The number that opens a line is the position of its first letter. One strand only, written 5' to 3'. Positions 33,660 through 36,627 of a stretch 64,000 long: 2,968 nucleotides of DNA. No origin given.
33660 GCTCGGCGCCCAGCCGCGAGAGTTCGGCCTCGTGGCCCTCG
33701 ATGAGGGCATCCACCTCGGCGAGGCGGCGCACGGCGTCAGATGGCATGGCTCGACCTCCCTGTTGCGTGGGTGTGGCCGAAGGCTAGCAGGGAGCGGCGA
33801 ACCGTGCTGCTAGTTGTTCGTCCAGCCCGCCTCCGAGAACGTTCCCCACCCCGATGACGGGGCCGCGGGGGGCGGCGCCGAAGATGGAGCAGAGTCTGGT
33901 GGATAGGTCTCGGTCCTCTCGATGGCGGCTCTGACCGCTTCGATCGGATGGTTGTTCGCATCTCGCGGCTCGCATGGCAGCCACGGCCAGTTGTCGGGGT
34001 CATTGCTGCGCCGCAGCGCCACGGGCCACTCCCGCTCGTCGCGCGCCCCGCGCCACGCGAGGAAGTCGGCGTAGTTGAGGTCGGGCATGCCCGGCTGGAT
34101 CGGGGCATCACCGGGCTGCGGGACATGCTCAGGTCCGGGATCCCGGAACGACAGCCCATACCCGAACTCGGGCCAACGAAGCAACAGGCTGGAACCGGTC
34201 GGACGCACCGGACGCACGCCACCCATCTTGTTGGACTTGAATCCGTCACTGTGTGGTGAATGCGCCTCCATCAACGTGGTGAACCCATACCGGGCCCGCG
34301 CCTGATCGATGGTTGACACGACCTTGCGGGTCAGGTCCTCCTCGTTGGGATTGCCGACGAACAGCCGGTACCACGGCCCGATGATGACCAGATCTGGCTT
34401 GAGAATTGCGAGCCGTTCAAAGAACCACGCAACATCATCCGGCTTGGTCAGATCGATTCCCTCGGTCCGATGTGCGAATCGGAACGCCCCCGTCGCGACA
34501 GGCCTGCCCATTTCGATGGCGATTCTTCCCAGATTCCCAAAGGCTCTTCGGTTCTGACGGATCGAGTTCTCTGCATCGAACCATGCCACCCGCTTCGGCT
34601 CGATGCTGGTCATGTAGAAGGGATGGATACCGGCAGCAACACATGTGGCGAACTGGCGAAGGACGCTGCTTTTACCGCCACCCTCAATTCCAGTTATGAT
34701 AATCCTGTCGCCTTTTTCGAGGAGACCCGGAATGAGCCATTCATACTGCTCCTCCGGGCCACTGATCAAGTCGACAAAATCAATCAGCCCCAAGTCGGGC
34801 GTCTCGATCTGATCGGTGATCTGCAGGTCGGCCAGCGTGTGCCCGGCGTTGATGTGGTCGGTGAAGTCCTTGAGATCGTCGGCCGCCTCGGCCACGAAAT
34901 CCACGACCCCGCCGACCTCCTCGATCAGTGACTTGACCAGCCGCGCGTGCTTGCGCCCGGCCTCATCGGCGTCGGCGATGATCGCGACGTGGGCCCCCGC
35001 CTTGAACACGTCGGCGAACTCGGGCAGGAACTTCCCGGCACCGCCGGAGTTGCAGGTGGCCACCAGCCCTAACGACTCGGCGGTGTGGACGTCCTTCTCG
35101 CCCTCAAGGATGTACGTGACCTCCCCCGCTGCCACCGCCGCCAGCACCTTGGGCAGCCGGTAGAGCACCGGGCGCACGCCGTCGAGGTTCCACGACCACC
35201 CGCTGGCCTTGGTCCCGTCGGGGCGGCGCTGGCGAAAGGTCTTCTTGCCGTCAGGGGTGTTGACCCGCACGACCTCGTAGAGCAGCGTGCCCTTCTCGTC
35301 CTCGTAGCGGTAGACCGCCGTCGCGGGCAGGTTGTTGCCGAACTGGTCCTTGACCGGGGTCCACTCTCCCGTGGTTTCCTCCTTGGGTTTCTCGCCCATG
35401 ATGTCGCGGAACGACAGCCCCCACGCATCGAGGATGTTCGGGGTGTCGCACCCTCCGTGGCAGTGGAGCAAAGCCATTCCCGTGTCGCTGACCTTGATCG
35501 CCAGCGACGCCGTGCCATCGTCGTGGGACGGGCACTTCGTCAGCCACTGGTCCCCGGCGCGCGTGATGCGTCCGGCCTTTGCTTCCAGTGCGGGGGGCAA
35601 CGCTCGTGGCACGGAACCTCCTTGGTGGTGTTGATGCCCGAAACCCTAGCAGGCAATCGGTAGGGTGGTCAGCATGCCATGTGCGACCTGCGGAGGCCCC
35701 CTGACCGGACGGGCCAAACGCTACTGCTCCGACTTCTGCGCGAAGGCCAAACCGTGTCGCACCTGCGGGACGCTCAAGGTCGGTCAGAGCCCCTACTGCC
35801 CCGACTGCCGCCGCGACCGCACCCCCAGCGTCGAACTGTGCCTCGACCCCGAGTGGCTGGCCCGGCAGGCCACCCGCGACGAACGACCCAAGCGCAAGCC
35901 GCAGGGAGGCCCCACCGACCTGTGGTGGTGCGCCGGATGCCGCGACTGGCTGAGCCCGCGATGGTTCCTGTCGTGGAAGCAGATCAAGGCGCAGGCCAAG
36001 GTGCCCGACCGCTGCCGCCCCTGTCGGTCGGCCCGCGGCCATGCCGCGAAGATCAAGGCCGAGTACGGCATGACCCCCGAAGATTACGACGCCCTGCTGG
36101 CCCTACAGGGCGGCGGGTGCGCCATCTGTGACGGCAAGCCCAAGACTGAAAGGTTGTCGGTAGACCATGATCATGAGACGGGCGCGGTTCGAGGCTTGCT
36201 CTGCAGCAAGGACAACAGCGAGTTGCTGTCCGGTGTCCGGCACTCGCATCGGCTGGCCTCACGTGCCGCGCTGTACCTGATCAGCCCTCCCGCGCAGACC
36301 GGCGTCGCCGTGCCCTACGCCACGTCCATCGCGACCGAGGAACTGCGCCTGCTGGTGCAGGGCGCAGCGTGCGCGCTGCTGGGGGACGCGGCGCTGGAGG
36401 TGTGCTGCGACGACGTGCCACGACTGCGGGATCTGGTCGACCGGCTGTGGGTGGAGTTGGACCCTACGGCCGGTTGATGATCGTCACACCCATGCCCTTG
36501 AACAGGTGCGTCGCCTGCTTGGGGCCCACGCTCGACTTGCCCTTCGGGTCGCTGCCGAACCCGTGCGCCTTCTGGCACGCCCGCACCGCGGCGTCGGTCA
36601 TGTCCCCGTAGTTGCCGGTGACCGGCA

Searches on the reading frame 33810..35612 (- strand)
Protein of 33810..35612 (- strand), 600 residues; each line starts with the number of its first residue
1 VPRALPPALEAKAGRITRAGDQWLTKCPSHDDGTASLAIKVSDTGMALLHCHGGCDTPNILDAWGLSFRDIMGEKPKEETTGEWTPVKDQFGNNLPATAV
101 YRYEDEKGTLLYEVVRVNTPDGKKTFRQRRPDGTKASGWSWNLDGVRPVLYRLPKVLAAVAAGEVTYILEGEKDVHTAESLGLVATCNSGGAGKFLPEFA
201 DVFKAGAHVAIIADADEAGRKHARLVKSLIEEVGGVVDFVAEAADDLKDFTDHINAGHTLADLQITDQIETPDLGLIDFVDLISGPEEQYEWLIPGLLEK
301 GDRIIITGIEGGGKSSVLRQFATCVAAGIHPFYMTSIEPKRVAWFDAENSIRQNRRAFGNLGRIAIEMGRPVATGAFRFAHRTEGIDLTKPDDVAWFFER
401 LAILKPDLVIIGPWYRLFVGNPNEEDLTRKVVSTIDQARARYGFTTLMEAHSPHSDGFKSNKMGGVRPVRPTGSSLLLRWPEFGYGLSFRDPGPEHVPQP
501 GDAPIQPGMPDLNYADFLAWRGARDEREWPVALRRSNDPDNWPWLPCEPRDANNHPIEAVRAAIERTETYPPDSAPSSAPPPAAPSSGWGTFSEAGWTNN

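Call 16: search_protein_families(library=pfam, proteins=[window:33810-35612:-], max_evalue=0.001)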
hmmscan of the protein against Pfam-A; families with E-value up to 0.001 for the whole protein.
window:33810-35612:- (600 aa): 1 family
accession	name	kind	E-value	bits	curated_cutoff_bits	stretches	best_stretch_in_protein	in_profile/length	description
PF13481.12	AAA_25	-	3e-21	76.4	27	1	280-455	12-193/195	AAA domain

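Call 82: search_protein_families(library=phrogs, proteins=[window:33810-35612:-], max_evalue=0.001)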
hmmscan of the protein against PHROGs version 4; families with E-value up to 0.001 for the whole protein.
window:33810-35612:- (600 aa): 11 families
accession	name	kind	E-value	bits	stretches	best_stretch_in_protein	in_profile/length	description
phrog_239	-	DNA, RNA and nucleotide metabolism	1.1e-26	95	1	86-487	133-553/801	DNA primase/helicase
phrog_6088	-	DNA, RNA and nucleotide metabolism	6.5e-26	92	1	19-263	18-289/772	DNA primase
phrog_26824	-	unknown function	4.8e-07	29.3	1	99-263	118-279/868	-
phrog_47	-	DNA, RNA and nucleotide metabolism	5.6e-06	26.1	1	137-252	206-323/947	DNA primase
phrog_3123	-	unknown function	1.5e-05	24.8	1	279-434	319-488/583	-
phrog_1284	-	unknown function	3.6e-05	24.3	1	288-355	22-88/306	-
phrog_19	-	DNA, RNA and nucleotide metabolism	5.5e-05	23.2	1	240-353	288-395/621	DnaB-like replicative helicase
phrog_906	-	DNA, RNA and nucleotide metabolism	9e-05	22.4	1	290-442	516-662/872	DNA polymerase/primase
phrog_6444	-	DNA, RNA and nucleotide metabolism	0.00017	21.6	0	11-61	24-71/577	DNA primase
phrog_25693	-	unknown function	0.0007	19.3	0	292-451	41-208/405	-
phrog_2597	-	DNA, RNA and nucleotide metabolism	0.00099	18.7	0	281-462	347-522/747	DNA primase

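Call 100: search_dna_similar(query=window:33810-35612:-, collection=phages, mode=protein, max_rows=12)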
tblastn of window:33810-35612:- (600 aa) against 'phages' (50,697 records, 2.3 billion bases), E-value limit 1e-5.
Records with a match: 309; places in all: 309; records where one place covers at least 80% of the query: 1.
Best place of each record, by identity: <60% 309.
By first word of the organism name: Microbacterium 116; Arthrobacter 84; Gordonia 57; Curtobacterium 17; Streptomyces 7; Salinibacter 5; Wolbachia 4; Bacteriophage 3; Clostridium 3; Mycobacterium 3; and 7 more.
By host as written in the record: Microbacterium foliorum NRRL B-24224 61; Arthrobacter globiformis B-2979 50; Gordonia terrae 3612 43; Microbacterium foliorum NRRL B-24224 SEA 36; Curtobacterium flaccumfaciens NRRL B-729 SEA 11; Arthrobacter globiformis NRRL B-2979 SEA 6; Gordonia rubripertincta NRRL B-16540 6; - 6; and 40 more.
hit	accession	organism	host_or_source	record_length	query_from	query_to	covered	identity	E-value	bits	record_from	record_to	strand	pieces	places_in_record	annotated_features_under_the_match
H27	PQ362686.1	Arthrobacter phage Ranunculus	Arthrobacter globiformis B-2979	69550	18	558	90%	39.5%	5e-105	353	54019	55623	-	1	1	82: DNA primase/helicase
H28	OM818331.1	Arthrobacter phage BruhMoment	Arthrobacter globiformis B-2979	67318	18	492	79%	42.5%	9e-108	362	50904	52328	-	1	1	78: DNA primase/helicase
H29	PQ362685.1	Arthrobacter phage Pointis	Arthrobacter globiformis B-2979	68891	18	488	79%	42.3%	3e-107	360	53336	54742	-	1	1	90: DNA primase/helicase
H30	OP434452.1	Arthrobacter phage Pureglobe5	Arthrobacter globiformis B-2979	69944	18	488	79%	42.3%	3e-107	360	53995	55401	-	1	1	93: DNA primase/helicase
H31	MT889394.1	Arthrobacter phage Odyssey395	Arthrobacter globiformis NRRL B-2979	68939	18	488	79%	42.1%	7e-107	359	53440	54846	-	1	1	93: DNA primase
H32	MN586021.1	Arthrobacter phage Beagle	Arthrobacter globiformis NRRL B-2979 SEA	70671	18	487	78%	42.2%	5e-107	360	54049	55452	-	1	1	95: DNA primase/polymerase/helicase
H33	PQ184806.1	Arthrobacter phage MellowYellow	Arthrobacter globiformis B-2979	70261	18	487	78%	42.2%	4e-105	354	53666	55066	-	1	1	94: DNA primase/helicase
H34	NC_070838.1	Arthrobacter phage SilentRX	Arthrobacter globiformis B-2979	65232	18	488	79%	41.1%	1e-98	335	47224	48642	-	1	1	67: DNA primase/helicase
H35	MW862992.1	Arthrobacter phage SilentRX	Arthrobacter globiformis B-2979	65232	18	488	79%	41.1%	1e-98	335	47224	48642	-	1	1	67: DNA primase/helicase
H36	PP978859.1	Arthrobacter phage AWGoat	Arthrobacter globiformis NRRL B-2880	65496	18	488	79%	40.9%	1e-98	335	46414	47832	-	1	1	66: DNA primase/helicase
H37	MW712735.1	Arthrobacter phage Rizwana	Arthrobacter sp. ATCC 21022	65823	16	487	79%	39.8%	5e-101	342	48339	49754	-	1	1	69: DNA primase/helicase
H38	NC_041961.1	Arthrobacter phage Tank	Arthrobacter sp. ATCC 21022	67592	18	487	78%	39.7%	1e-99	338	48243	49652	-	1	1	69: DNA primase/helicase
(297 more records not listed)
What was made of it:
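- The nearest phages by primase are 65-70 kb Arthrobacter phages (call 100).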

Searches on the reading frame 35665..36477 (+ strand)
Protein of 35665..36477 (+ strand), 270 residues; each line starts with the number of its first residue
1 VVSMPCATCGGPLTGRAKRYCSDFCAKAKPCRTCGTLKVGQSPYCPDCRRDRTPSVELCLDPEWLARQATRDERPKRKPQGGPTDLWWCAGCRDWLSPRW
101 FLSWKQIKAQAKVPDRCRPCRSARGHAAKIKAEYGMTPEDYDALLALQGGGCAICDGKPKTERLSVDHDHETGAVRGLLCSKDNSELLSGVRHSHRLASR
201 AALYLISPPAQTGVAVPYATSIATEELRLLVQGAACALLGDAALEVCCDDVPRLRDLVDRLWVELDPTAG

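Call 82: search_protein_families(library=phrogs, proteins=[window:35665-36477:+], max_evalue=0.001)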
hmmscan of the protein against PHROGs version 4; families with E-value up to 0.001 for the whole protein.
window:35665-36477:+ (270 aa): 7 families
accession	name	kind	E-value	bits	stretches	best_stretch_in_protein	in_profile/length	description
phrog_307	-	DNA, RNA and nucleotide metabolism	6.8e-29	102.9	1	77-212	90-183/334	endonuclease VII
phrog_2914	-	DNA, RNA and nucleotide metabolism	4.6e-26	92.7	1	111-212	57-159/190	endonuclease VII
phrog_2633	-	DNA, RNA and nucleotide metabolism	7.6e-23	82.3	1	88-205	15-136/142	endonuclease VII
phrog_423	-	DNA, RNA and nucleotide metabolism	1.5e-10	42.3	1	143-185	17-62/159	endonuclease VII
phrog_17507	-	DNA, RNA and nucleotide metabolism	4e-09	37.2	1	166-211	1-46/65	endonuclease VII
phrog_1035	-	DNA, RNA and nucleotide metabolism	5.9e-06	27.3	1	28-184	63-198/271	endonuclease VII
phrog_11865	-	DNA, RNA and nucleotide metabolism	0.00041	21.8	0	166-182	2-18/95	endonuclease VII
